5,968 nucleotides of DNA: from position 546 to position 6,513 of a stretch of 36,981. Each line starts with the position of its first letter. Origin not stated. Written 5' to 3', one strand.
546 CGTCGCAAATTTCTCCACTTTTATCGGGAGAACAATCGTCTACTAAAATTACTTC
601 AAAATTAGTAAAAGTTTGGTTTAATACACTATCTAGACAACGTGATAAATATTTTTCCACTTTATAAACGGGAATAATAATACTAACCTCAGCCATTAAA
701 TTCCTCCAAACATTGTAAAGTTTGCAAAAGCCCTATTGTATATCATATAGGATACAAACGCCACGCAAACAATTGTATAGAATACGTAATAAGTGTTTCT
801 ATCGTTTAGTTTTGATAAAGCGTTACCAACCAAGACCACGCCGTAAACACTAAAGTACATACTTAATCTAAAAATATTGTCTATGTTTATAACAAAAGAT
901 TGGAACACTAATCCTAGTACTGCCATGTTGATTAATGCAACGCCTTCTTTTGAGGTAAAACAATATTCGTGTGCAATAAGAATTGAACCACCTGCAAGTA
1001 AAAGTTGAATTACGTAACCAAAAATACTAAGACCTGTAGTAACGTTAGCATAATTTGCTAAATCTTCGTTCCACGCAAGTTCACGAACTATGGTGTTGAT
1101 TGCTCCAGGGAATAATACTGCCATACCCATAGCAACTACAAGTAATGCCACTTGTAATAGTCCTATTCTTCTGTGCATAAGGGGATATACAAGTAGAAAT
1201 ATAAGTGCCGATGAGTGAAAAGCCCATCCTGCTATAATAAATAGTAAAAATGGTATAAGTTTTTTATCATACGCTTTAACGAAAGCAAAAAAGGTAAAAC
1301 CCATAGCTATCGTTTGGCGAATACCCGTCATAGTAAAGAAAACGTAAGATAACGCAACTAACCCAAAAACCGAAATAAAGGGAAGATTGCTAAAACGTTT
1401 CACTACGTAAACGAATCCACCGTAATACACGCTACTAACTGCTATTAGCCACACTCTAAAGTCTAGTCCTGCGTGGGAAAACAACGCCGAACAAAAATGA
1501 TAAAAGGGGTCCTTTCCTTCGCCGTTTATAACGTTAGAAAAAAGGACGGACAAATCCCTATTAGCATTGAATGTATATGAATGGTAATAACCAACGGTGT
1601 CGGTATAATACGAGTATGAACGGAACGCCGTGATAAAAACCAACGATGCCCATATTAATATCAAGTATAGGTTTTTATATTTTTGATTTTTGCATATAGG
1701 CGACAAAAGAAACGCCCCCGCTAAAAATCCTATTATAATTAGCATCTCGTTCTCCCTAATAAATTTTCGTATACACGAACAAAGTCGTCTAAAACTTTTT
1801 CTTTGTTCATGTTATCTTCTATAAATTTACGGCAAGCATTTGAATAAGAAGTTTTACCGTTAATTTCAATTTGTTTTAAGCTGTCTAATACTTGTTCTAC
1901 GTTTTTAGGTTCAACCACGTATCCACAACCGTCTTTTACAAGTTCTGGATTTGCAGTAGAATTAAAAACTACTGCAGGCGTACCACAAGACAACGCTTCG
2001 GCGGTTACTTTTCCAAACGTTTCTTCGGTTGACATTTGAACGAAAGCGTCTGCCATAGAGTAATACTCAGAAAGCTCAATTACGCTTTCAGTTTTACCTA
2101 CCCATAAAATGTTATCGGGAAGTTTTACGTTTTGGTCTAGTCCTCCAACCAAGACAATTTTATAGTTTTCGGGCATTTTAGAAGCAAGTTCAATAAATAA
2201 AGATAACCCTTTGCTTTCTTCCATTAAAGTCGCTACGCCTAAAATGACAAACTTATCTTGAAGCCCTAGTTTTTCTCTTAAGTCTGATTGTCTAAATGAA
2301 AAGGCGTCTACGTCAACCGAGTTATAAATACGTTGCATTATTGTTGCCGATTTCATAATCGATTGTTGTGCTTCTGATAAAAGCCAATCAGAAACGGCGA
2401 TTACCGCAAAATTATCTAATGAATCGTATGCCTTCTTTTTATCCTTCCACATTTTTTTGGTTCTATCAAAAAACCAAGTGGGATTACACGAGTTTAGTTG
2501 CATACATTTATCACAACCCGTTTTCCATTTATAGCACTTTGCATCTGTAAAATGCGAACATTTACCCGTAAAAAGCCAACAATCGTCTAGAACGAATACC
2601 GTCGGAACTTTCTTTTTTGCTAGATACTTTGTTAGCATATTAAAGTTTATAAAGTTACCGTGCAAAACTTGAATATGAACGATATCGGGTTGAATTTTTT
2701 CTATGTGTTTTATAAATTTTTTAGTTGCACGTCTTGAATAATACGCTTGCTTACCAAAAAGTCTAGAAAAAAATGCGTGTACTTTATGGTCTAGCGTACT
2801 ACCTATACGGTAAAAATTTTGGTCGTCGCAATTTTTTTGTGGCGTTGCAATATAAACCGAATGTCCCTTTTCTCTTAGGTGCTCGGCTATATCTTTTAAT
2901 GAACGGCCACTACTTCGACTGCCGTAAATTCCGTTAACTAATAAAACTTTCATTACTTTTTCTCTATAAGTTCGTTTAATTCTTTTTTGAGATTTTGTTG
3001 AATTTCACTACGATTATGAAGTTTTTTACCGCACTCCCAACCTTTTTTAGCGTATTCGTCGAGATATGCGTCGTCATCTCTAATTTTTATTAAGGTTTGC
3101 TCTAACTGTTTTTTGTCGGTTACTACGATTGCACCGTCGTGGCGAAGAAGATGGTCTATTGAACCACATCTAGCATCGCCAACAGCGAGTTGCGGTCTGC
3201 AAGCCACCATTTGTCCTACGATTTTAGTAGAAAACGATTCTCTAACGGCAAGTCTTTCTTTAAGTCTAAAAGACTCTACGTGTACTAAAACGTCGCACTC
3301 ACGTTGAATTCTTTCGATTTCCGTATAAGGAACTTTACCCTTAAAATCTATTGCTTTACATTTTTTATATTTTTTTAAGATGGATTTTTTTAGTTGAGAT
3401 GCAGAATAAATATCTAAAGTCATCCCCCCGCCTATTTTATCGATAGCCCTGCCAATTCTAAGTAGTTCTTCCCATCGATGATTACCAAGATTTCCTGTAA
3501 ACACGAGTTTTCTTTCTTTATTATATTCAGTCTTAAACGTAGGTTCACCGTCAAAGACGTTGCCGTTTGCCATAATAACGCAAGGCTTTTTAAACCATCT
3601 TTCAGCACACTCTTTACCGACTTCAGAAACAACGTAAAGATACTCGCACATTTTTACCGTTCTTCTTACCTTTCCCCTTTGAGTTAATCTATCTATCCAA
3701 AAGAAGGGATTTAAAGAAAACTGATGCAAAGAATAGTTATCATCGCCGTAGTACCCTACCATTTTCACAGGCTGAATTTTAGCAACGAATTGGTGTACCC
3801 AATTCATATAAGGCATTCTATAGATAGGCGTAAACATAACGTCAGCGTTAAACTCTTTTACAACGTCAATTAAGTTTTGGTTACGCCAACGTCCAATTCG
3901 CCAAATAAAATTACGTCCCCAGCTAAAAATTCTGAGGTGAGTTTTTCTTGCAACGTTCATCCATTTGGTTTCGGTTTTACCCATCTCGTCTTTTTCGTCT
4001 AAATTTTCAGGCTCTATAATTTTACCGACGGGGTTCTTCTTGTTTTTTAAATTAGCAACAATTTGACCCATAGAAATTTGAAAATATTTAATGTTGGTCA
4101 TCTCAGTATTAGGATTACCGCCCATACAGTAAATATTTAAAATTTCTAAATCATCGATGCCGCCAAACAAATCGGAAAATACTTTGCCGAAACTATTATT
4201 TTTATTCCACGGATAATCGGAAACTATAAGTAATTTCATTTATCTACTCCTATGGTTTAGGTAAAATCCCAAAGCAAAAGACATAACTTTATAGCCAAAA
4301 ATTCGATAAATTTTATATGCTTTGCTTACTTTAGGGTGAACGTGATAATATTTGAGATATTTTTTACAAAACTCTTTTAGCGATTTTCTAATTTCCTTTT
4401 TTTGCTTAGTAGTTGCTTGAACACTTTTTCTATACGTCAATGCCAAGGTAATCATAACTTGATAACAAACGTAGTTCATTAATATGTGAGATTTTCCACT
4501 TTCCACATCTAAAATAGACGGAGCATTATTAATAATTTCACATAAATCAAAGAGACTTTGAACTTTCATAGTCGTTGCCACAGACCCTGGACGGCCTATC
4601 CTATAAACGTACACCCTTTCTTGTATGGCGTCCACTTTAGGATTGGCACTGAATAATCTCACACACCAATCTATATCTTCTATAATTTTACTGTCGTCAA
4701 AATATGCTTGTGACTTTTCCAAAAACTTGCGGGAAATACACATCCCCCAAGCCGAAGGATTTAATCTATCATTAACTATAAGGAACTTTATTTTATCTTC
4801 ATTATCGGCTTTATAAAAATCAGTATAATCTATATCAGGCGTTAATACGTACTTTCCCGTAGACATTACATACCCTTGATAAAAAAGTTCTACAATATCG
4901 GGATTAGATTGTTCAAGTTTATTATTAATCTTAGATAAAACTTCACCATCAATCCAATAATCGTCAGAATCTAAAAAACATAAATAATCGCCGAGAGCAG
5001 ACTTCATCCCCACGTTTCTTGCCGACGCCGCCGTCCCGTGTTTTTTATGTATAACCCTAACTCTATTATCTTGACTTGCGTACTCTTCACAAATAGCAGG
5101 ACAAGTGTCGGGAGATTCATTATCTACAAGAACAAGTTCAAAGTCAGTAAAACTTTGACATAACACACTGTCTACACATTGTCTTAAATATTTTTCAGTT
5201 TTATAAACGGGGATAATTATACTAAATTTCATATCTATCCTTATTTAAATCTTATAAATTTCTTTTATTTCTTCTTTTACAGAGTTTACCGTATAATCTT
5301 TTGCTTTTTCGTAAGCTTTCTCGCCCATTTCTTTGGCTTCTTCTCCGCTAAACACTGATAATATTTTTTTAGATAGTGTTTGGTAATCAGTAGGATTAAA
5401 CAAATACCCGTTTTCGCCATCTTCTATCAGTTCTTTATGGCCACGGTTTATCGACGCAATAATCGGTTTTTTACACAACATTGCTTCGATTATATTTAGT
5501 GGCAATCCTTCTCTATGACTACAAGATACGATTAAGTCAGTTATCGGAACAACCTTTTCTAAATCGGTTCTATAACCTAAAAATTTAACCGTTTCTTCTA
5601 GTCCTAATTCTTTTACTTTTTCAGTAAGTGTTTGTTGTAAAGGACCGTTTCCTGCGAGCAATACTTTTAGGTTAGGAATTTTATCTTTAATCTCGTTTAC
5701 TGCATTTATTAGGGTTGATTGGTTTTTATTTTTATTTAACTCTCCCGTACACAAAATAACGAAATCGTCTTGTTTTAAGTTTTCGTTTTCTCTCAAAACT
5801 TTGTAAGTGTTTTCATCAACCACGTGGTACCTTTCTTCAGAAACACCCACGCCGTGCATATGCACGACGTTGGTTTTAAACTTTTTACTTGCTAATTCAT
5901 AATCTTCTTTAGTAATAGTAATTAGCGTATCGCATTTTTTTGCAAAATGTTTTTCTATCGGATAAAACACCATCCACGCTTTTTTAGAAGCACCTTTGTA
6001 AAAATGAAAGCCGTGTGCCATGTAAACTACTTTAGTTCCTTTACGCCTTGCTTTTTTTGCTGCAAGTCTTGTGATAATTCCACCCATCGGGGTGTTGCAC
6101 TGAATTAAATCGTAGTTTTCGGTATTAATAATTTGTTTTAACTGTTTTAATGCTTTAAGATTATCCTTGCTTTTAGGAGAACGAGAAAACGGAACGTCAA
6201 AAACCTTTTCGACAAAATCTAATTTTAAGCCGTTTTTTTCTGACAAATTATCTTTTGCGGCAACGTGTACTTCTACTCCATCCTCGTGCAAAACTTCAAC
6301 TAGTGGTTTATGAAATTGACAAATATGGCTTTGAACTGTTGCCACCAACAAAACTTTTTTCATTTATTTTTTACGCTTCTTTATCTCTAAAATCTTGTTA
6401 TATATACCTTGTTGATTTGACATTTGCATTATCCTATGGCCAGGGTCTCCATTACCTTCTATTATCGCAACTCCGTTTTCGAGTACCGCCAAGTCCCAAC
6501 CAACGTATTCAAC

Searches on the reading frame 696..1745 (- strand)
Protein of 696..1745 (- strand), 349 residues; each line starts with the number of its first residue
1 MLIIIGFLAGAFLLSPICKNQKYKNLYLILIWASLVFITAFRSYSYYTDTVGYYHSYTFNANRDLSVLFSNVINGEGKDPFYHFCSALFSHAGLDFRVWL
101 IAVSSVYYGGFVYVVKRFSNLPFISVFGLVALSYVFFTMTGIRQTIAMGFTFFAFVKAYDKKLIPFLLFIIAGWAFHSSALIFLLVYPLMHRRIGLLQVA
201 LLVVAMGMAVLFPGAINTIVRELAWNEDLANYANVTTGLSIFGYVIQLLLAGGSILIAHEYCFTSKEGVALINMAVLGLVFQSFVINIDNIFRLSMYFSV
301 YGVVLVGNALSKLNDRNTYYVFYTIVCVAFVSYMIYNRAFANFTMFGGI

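Call 93: search_protein_families(library=pfam, proteins=[window:696-1745:-], max_evalue=0.00001)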
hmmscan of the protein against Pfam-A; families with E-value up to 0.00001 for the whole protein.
window:696-1745:- (349 aa): 1 family
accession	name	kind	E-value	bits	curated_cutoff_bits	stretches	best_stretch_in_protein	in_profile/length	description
PF14897.12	EpsG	-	3.5e-32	112.3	30.1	1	26-340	2-317/326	EpsG family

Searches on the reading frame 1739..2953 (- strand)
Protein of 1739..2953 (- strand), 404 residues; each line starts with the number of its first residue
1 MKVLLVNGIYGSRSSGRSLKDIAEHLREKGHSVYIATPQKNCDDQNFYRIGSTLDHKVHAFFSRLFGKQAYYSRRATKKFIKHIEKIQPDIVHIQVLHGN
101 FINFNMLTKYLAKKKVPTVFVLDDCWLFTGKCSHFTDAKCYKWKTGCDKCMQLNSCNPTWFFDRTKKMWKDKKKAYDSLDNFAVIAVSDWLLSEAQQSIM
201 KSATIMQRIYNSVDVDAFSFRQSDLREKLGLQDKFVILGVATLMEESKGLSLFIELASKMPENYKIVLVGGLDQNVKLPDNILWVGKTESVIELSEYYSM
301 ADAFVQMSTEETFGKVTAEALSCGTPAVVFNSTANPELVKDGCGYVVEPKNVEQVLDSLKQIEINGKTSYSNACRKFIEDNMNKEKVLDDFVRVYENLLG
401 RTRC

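Call 93: search_protein_families(library=pfam, proteins=[window:1739-2953:-], max_evalue=0.00001)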
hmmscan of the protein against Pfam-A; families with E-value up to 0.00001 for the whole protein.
window:1739-2953:- (404 aa): 3 families
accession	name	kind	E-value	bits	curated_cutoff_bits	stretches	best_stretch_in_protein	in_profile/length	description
PF00534.26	Glycos_transf_1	-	2.6e-24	86.1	26.4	1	224-369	4-160/172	Glycosyl transferases group 1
PF13692.12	Glyco_trans_1_4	-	3.5e-18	66.7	27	1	235-361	2-138/142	Glycosyl transferases group 1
PF13439.12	Glyco_transf_4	-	9.1e-12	45.8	28.5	1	16-216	5-169/170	Glycosyltransferase Family 4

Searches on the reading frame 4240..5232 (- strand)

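Call 93: search_protein_families(library=pfam, proteins=[window:4240-5232:-], max_evalue=0.00001)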
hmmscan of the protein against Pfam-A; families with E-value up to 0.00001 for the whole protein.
window:4240-5232:- (330 aa): 3 families
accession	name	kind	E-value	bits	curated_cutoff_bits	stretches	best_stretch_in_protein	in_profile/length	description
PF00535.33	Glycos_transf_2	-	2.8e-32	112.4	23.3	1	4-139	1-132/168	Glycosyl transferase family 2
PF13641.12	Glyco_tranf_2_3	-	3.1e-12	47.4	27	1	3-200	3-201/230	Glycosyltransferase like family 2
PF10111.15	Glyco_tranf_2_2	-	3.1e-09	37.2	27.3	1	4-95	1-96/276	Glycosyltransferase like family 2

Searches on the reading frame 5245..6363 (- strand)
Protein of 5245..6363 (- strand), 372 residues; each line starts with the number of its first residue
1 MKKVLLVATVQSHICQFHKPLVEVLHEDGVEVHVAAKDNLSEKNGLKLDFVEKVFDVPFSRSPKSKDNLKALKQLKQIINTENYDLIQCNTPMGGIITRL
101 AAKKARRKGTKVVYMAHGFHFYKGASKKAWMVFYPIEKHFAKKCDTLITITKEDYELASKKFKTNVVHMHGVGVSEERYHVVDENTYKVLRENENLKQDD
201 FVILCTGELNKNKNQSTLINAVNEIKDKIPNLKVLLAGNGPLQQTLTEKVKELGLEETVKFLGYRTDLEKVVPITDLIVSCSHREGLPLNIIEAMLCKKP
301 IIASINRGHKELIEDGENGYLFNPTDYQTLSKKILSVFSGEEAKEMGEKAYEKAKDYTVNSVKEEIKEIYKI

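Call 93: search_protein_families(library=pfam, proteins=[window:5245-6363:-], max_evalue=0.00001)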
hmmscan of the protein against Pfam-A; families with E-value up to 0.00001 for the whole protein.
window:5245-6363:- (372 aa): 5 families
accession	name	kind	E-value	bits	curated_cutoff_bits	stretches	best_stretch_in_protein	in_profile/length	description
PF00534.26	Glycos_transf_1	-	7.2e-39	133.5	26.4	1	190-352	5-171/172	Glycosyl transferases group 1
PF13692.12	Glyco_trans_1_4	-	2e-31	109.6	27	1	201-337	2-139/142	Glycosyl transferases group 1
PF13477.12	Glyco_trans_4_2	-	1.7e-17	64.3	23.4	1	3-150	1-138/139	Glycosyl transferase 4-like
PF13439.12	Glyco_transf_4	-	4.2e-16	59.9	28.5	1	21-161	11-151/170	Glycosyltransferase Family 4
PF13579.12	Glyco_trans_4_4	-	1.5e-10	42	29.7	1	21-158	10-142/158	Glycosyl transferase 4-like domain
